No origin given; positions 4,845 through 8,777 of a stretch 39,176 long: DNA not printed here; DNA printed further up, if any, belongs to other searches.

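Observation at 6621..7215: Intact histidine-phosphatase (PGM-like) domain inserted inside the catalytic core of isoleucyl-tRNA synthetase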

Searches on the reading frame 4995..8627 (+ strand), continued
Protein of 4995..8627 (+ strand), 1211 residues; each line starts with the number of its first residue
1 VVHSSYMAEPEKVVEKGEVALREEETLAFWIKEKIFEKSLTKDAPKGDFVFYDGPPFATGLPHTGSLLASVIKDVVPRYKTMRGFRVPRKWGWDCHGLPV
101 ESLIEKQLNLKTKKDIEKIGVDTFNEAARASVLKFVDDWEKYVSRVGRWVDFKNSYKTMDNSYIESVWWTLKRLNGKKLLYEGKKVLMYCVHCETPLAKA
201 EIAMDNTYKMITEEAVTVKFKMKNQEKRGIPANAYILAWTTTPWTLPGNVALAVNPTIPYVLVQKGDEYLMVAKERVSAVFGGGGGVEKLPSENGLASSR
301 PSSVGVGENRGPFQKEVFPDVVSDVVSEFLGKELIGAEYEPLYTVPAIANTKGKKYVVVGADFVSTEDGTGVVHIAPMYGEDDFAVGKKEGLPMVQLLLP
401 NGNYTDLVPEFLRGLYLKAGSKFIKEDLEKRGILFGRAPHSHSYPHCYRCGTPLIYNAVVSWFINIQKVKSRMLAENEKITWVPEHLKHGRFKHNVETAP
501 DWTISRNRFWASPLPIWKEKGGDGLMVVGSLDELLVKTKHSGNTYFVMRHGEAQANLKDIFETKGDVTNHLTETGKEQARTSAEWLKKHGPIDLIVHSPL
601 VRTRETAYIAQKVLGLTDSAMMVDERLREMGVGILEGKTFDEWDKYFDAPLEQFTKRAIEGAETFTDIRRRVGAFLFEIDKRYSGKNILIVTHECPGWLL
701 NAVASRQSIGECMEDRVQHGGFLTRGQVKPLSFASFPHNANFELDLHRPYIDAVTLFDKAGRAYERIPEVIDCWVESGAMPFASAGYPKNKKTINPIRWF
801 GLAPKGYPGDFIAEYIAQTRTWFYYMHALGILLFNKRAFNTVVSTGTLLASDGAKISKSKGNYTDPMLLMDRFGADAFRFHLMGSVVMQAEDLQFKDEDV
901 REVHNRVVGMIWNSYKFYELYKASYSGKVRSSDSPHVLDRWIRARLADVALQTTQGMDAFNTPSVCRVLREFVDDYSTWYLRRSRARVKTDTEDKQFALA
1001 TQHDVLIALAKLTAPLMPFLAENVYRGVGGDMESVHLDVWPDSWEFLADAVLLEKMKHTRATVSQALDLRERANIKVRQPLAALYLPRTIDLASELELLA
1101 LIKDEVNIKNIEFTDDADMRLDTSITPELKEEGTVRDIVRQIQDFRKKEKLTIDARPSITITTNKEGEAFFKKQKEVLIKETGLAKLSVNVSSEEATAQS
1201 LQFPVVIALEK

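Call 43: predict_structure(alignment_id=A3)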
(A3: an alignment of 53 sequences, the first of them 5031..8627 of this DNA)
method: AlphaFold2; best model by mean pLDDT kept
length: 1199 residues; sequences in the alignment: 53
mean_pLDDT: 83.8   pTM: 0.75
mean pLDDT of the five models: 83.8, 83.4, 82.5, 80.4, 79.4
residues with pLDDT >= 90: 558; 70-90: 468; 50-70: 111; < 50: 62
segments of 3 or more residues with pLDDT < 50: 46-49, 187-194, 272-310, 804-807
pLDDT, mean of each block of 10 residues (from residue 1): 77 94 90 84 51 76 90 75 57 81 84 83 79 80 66 88 92 74 57 58 93 88 93 94 95 92 87 41 29 29 39 85 94 90 93 87 87 89 86 93 91 95 88 73 78 89 89 78 79 77 92 92 86 95 91 91 97 92 97 97 94 95 90 83 80 94 94 95 94 90 81 92 90 90 90 88 73 62 58 65 55 85 84 68 64 87 93 72 86 95 95 92 94 95 92 95 94 88 96 97 97 95 94 83 93 93 88 90 89 91 90 86 87 83 85 88 89 87 58 82
secondary structure, 60 per line:
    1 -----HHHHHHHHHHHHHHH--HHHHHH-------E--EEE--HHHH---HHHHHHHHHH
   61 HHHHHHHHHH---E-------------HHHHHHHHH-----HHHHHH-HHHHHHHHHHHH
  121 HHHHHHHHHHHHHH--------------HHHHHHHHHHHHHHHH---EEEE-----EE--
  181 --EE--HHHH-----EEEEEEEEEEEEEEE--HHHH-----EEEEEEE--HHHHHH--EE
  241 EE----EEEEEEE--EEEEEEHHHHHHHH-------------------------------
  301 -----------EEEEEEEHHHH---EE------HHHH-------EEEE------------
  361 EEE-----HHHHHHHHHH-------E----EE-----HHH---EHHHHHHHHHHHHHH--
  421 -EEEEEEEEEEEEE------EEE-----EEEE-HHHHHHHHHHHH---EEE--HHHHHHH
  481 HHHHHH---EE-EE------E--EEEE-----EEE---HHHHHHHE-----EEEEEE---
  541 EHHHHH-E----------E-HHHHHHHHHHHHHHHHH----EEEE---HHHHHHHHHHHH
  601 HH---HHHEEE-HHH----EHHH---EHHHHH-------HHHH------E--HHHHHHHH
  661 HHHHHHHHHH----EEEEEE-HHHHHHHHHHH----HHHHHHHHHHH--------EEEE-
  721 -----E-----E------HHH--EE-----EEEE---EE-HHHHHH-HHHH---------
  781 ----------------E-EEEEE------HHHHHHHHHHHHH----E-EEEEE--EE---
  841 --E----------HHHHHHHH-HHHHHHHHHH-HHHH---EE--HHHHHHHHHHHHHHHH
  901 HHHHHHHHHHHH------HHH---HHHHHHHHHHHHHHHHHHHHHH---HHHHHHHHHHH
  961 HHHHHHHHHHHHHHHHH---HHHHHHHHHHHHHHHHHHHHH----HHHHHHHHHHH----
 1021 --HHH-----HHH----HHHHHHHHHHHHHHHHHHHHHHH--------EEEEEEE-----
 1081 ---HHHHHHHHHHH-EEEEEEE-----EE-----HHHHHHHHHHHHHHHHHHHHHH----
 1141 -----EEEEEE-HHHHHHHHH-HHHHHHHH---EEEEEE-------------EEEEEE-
elements in order (helices of 4 or more, strands of 3 or more residues): H6-20 H23-28 E39-41 H44-47 H51-70 H88-96 H102-107 H109-134 H149-164 E168-171 H187-190 E196-210 H213-216 E222-228 H231-236 E239-242 E247-253 E256-261 H262-269 E312-318 H319-322 H334-337 E345-348 E361-363 H369-378 H405-418 E422-434 E441-443 E449-452 H454-465 E469-471 H474-486 E504-507 E513-515 H519-525 E532-537 H542-546 H561-577 E582-585 H589-602 E609-611 H628-632 H640-643 H653-670 E675-680 H682-692 H697-707 E716-719 E751-754 H761-766 H768-771 E799-803 H810-822 E829-833 H854-861 H863-872 H874-877 H885-912 H925-946 H950-977 H981-1001 H1006-1016 H1038-1060 E1069-1075 H1084-1094 E1096-1102 H1115-1136 E1146-1151 H1153-1161 H1163-1170 E1174-1179 E1193-1198

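Call 49: fold_search(model_id=the predicted structure, library=pdb)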
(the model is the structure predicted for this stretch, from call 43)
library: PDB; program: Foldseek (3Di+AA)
matches with E <= 10: 966; with E <= 0.001: 525
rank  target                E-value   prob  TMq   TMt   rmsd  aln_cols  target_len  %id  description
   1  8c8v                  1.9e-74  1.00  0.68  0.78   5.9      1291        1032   28  Priestia megaterium mupirocin-resistant isoleucyl-tRNA synthetase 2 with a fully-resolved C-terminal tRNA-binding domain (released 2023-08-16)
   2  8c8w                  5.6e-73  1.00  0.68  0.79   5.7      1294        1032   28  Priestia megaterium mupirocin hyper-resistant HIGH motif mutant of type 2 isoleucyl-tRNA synthetase complexed with an is (released 2023-08-16)
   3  8c9d                  6.8e-73  1.00  0.68  0.79   6.0      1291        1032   28  Priestia megaterium W130Q mutant of type 2 isoleucyl-tRNA synthetase complexed with an isoleucyl-adenylate analogue (released 2023-08-16)
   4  8c8u                  1.3e-70  1.00  0.65  0.75   6.7      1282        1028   29  Priestia megaterium mupirocin-resistant isoleucyl-tRNA synthetase 2 complexed with mupirocin (released 2023-08-23)
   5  8z1p_A                4.7e-67  1.00  0.67  0.75   6.9      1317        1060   26  Crystal structure of Saccharomyces cerevisiae isoleucyl-tRNA synthetase in complex with a mimic tRNA(Met) and isoleuci (released 2024-12-18)
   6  8wnd_A                3.0e-66  1.00  0.67  0.76   6.3      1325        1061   26  Crystal structure of Saccharomyces cerevisiae isoleucyl-tRNA synthetase in complex with tRNA(Ile) and isoleucine (released 2024-10-09)
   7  7d5c                  1.9e-65  1.00  0.66  0.85   4.6      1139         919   28  IleRS in complex with a tRNA site inhibitor (released 2021-02-24)
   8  9wqt                  4.3e-64  1.00  0.66  0.86   4.7      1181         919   28  Crystal structure of Saccharomyces cerevisiae isoleucyl-tRNA synthetase in complex with reveromycin A and isoleucine (released 2026-04-08)
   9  9wqs                  3.3e-63  1.00  0.65  0.85   5.0      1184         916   27  Crystal structure of Saccharomyces cerevisiae isoleucyl-tRNA synthetase in complex with reveromycin A and isoleucine (released 2026-04-08)
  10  8wnd_B                5.3e-63  1.00  0.65  0.82   6.0      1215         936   28  Crystal structure of Saccharomyces cerevisiae isoleucyl-tRNA synthetase in complex with tRNA(Ile) and isoleucine (released 2024-10-09)
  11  1ile                  3.3e-60  1.00  0.61  0.87   5.2      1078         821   32  ISOLEUCYL-TRNA SYNTHETASE (released 1999-04-13)
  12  6ldk                  9.1e-58  1.00  0.57  0.83   5.5      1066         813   29  Isoleucyl-tRNA synthetase from Candida albicans complexed with a isoleucyl-adenylate (released 2020-11-04)
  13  8c9e                  1.2e-46  1.00  0.60  0.77   8.9      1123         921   21  Priestia megaterium mupirocin-sensitive isoleucyl-tRNA synthetase 1 complexed with an isoleucyl-adenylate analogue (released 2023-08-16)
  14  8c9f                  1.3e-46  1.00  0.60  0.77   8.3      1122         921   21  Priestia megaterium inactive HIGH motif mutant of type1 isoleucyl-tRNA synthetase complexed with an isoleucyl-adenylate  (released 2023-08-16)
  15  8wnj                  1.4e-42  1.00  0.57  0.74   8.8      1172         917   20  Crystal structure of H. pylori isoleucyl-tRNA synthetase (HpIleRS) in complex with Ile-AMP (released 2024-02-14)
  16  1qu2_A                1.8e-42  1.00  0.55  0.70  11.8      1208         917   20  INSIGHTS INTO EDITING FROM AN ILE-TRNA SYNTHETASE STRUCTURE WITH TRNA(ILE) AND MUPIROCIN (released 1999-08-31)
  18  1qu3_A                3.9e-41  1.00  0.57  0.76   9.2      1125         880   20  INSIGHTS INTO EDITING FROM AN ILE-TRNA SYNTHETASE STRUCTURE WITH TRNA(ILE) AND MUPIROCIN (released 1999-08-31)
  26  1wkb                  9.2e-24  1.00  0.36  0.52  17.7      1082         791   16  Crystal Structure of Leucyl-tRNA Synthetase from the Archaeon Pyrococcus horikoshii Reveals a Novel Editing Domain Orien (released 2005-02-08)
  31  2bte_A                5.6e-20  1.00  0.34  0.45  16.1      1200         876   14  Thermus thermophilus Leucyl-tRNA synthetase complexed with a tRNAleu transcript in the post-editing conformation and a (released 2005-09-15)
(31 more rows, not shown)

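Call 80: search_protein_families(library=padloc, proteins=[window:4995-8627:+], max_evalue=0.01)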
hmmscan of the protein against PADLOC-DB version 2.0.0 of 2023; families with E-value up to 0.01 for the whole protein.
window:4995-8627:+ (1211 aa): 0 families
